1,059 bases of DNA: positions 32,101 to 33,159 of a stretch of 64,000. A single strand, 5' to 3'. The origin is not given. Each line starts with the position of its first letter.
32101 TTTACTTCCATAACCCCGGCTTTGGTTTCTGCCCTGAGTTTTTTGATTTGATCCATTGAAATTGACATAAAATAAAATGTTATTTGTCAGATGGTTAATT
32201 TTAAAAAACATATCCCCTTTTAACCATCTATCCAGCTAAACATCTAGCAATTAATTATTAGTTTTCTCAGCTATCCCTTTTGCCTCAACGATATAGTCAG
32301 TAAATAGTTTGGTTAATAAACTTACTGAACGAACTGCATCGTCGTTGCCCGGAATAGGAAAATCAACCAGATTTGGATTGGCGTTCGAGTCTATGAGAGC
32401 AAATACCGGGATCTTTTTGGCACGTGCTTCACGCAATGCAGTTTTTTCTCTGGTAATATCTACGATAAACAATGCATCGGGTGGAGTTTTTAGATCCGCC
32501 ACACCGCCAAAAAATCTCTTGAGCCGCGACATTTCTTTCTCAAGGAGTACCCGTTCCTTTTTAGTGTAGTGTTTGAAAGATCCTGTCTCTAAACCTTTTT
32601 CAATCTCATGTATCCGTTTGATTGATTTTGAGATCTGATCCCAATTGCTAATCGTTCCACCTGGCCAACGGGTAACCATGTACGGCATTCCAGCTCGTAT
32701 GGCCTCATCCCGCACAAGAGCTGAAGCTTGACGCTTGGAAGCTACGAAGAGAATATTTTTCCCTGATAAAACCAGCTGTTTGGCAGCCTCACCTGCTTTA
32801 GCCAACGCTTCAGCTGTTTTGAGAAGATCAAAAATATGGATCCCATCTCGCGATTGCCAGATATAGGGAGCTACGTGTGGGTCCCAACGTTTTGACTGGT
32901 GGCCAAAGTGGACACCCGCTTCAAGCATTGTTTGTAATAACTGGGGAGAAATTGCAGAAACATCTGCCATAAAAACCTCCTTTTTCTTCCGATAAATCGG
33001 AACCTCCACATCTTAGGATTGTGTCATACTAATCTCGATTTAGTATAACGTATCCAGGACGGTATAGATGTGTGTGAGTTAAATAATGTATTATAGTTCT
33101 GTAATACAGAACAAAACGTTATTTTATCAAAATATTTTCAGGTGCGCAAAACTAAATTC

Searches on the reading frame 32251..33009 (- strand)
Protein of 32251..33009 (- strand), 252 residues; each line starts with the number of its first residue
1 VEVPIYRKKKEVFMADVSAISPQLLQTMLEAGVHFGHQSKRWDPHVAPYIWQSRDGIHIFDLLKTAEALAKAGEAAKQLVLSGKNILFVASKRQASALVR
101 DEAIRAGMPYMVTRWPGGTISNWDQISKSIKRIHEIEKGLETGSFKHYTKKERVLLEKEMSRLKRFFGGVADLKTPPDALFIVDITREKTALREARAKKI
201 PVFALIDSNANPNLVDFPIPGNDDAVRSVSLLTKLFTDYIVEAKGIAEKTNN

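Call 7: search_protein_families(library=pfam, proteins=[window:32251-33009:-], max_evalue=0.01)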
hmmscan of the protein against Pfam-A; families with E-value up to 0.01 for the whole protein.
window:32251-33009:- (252 aa): 1 family
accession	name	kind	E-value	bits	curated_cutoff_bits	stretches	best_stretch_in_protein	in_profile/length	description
PF00318.25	Ribosomal_S2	-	1.6e-76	256.8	26.1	1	28-242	1-215/216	Ribosomal protein S2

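Call 40: list_cluster_members(proteins=[window:32251-33009:-, window:55964-58207:-, window:38216-39733:-, window:44410-45720:-, window:49057-49989:-, window:45870-46625:-, window:46729-47541:-, window:43651-44379:-, window:39845-40618:-, window:35925-36755:-])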
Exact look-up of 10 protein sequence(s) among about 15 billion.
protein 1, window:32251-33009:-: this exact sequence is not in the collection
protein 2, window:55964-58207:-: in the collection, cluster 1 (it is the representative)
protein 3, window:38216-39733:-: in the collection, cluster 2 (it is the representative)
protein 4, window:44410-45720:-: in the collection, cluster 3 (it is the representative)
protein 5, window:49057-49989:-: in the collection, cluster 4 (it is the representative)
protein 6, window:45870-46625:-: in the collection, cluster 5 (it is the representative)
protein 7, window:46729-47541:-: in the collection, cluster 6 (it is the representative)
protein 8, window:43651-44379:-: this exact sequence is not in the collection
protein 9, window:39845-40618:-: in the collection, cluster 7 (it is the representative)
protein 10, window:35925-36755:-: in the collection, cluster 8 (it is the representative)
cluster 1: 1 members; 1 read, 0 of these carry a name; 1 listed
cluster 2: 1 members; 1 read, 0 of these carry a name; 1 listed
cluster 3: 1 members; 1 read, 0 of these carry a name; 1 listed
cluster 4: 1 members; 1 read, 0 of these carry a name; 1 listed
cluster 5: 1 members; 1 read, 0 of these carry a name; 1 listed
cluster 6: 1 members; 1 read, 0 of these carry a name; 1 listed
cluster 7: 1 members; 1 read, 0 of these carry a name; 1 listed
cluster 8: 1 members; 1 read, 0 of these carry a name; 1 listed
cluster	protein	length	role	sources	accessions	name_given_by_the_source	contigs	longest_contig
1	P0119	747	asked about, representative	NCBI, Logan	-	-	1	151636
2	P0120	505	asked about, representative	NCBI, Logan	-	-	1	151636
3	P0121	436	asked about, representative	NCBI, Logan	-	-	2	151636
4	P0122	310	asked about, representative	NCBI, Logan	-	-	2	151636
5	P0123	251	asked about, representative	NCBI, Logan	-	-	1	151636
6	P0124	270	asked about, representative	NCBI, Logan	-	-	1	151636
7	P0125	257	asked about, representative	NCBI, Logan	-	-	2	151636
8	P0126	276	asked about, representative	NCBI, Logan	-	-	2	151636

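Call 63: search_solved_structures(query=A2, max_evalue=10)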
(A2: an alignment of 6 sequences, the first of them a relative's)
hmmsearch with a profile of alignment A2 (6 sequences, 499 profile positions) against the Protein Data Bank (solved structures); distinct sequences matched with E-value up to 10: 4.
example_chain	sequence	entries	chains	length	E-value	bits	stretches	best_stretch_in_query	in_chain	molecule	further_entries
4c1n_I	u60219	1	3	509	0.0013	20.5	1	367-473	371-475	IRON-SULFUR CLUSTER BINDING PROTEIN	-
4c1n_K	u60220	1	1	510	0.0013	20.5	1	367-473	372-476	IRON-SULFUR CLUSTER BINDING PROTEIN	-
3zyy_X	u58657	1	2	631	0.0021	19.8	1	367-473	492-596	IRON-SULFUR CLUSTER BINDING PROTEIN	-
4hei_A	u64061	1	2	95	0.054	15.1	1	274-347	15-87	RIBOSOME HIBERNATION PROTEIN YHBH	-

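Call 71: predict_structure(alignment_id=A2)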
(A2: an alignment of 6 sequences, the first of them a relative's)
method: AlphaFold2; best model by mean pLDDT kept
length: 505 residues; sequences in the alignment: 6
mean_pLDDT: 77.4   pTM: 0.76
mean pLDDT of the five models: 77.4, 72.5, 71.1, 66.5, 57.1
residues with pLDDT >= 90: 44; 70-90: 350; 50-70: 91; < 50: 20
segments of 3 or more residues with pLDDT < 50: 467-474, 501-505
pLDDT, mean of each block of 10 residues (from residue 1): 75 83 78 81 67 72 88 73 78 87 69 70 75 68 78 77 86 90 82 75 88 88 85 87 79 68 79 82 77 72 65 84 77 79 86 61 89 89 91 84 82 70 80 76 76 83 56 52 75 77 39
secondary structure, 60 per line:
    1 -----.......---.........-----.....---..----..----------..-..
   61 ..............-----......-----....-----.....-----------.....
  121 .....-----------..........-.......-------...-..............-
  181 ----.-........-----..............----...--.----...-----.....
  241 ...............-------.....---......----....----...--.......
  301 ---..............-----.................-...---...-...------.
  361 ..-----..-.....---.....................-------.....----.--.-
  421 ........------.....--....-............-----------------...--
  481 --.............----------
elements in order: E6-12 E16-24 E30-34 H59-74 E80-85 E91-94 E100-104 H116-125 H137-146 H148-154 E166-169 H170-179 H187-194 H200-213 E228-230 E236-241 H242-255 E263-267 E271-276 H281-284 E289-291 E294-300 H304-317 H323-339 E347-349 E360-362 H371-375 H379-399 E407-411 H421-428 E435-439 H442-445 H447-458 E476-478 H483-495

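Call 73: fold_search(model_id=the predicted structure, library=pdb)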
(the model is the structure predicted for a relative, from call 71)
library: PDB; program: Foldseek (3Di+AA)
matches with E <= 10: 872; with E <= 0.001: 138
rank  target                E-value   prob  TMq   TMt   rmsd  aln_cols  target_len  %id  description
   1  6k78_A                2.5e-14  1.00  0.59  0.61   7.5       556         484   13  Glycerol kinase form Thermococcus kodakarensis, complex structure with substrate. (released 2020-06-10)
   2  9lyy_B                2.8e-14  1.00  0.56  0.58   7.6       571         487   12  Crystal structure of glycerol kinase from Entamoeba histolytica complexed with ADP and G3P. (released 2026-02-25)
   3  6zq4_F                4.3e-14  1.00  0.59  0.58   7.5       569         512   13  Crystal structure of Chaetomium thermophilum Glycerol Kinase in complex with substrate in P1 space group (released 2020-12-23)
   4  9lzg_A                5.0e-14  1.00  0.55  0.57   7.6       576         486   12  Crystal structure of glycerol kinase from Entamoeba histolytica complexed with daphnetin. (released 2026-02-25)
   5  6zq4_D                6.5e-14  1.00  0.61  0.60   7.0       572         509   13  Crystal structure of Chaetomium thermophilum Glycerol Kinase in complex with substrate in P1 space group (released 2020-12-23)
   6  2cgk_A                8.9e-14  1.00  0.59  0.62   7.1       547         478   12  Crystal Structure of L-rhamnulose kinase from Escherichia coli in an open uncomplexed conformation. (released 2006-05-31)
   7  6zq4_B                1.3e-13  1.00  0.60  0.60   7.1       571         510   13  Crystal structure of Chaetomium thermophilum Glycerol Kinase in complex with substrate in P1 space group (released 2020-12-23)
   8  2w40_B                1.8e-13  1.00  0.57  0.57   7.7       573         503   12  Crystal structure of Plasmodium falciparum glycerol kinase with bound glycerol (released 2008-12-02)
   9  3ifr_A                2.5e-13  1.00  0.59  0.60   6.7       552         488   15  The crystal structure of xylulose kinase from Rhodospirillum rubrum (released 2009-08-25)
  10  9lyu_A                3.4e-13  1.00  0.58  0.59   7.3       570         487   13  Crystal structure of glycerol kinase from Entamoeba histolytica (Ligand-free form) (released 2026-02-25)
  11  7nie_A                3.6e-13  1.00  0.57  0.58   7.5       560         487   12  putative glycerol kinase-like proteins anchored on an array of voltage dependent anion channels in the outer mitochond (released 2021-10-13)
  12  6zq4_E                4.0e-13  1.00  0.58  0.58   7.8       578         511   14  Crystal structure of Chaetomium thermophilum Glycerol Kinase in complex with substrate in P1 space group (released 2020-12-23)
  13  6zq4_A                4.2e-13  1.00  0.58  0.57   7.8       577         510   13  Crystal structure of Chaetomium thermophilum Glycerol Kinase in complex with substrate in P1 space group (released 2020-12-23)
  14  6zq8_A                4.7e-13  1.00  0.59  0.59   7.1       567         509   13  Crystal structure of Chaetomium thermophilum Glycerol Kinase in P3221 space group (released 2020-12-23)
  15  5gn5_A                6.4e-13  1.00  0.62  0.62   6.8       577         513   12  Crystal structure of glycerol kinase from Trypanosoma brucei gambiense complexed with cumarin derivative-17 (released 2017-07-26)
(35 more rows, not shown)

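Call 97: search_solved_structures(query=window:32251-33009:-, max_evalue=1e-30)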
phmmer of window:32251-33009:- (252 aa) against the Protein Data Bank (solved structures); distinct sequences matched with E-value up to 1e-30: 57.
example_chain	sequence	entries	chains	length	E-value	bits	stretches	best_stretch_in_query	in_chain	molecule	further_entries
3j9w_AB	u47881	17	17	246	6e-66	225.7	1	25-247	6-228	30S ribosomal protein uS2 | 30S ribosomal protein S2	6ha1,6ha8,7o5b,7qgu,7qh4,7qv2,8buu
5njt_B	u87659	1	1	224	1.5e-65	224.4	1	26-244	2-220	30S ribosomal protein S2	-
9oy8_H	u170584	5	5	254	5.6e-65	222.5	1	26-243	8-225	Small ribosomal subunit protein uS2 | 30S ribosomal protein S2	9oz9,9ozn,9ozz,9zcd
6htq_b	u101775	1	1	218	7e-65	222.2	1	28-244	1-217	30S ribosomal protein S2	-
5myj_AB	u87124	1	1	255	6.3e-63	215.8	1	25-244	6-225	30S ribosomal protein S2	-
6gzq_B2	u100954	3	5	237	6.7e-63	215.7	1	26-245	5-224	30S ribosomal protein S2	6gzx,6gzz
4x62_B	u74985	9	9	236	7.7e-63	215.5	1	26-245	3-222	30S ribosomal protein S2 | RIBOSOMAL PROTEIN S2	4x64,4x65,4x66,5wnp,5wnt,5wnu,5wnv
10px_1b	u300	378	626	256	7.8e-63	215.5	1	26-245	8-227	30S ribosomal protein S2 | Ribosomal protein S2 | 16S Ribosomal protein S2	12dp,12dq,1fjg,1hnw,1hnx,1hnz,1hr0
1i94_B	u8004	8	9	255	7.9e-63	215.5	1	26-245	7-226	30S RIBOSOMAL PROTEIN S2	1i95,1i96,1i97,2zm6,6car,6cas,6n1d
8uu4_b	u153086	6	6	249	8e-63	215.5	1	25-244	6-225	Small ribosomal subunit protein uS2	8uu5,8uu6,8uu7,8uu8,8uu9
4zer_1b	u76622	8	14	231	8.6e-63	215.4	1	27-245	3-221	30S ribosomal protein S2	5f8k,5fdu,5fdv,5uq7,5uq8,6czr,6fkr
4gkj_B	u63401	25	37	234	9e-63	215.3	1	27-245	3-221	30S ribosomal protein S2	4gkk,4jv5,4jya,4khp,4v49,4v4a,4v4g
4k0k_B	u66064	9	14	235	9.2e-63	215.3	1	27-245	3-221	30S ribosomal protein S2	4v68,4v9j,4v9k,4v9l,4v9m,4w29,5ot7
7p48_b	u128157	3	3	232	1.2e-62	214.9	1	25-244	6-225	30S ribosomal protein S2 | Small ribosomal subunit protein uS2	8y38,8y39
5li0_b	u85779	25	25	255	1.3e-62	214.8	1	25-244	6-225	30S ribosomal protein S2 | Small ribosomal subunit protein uS2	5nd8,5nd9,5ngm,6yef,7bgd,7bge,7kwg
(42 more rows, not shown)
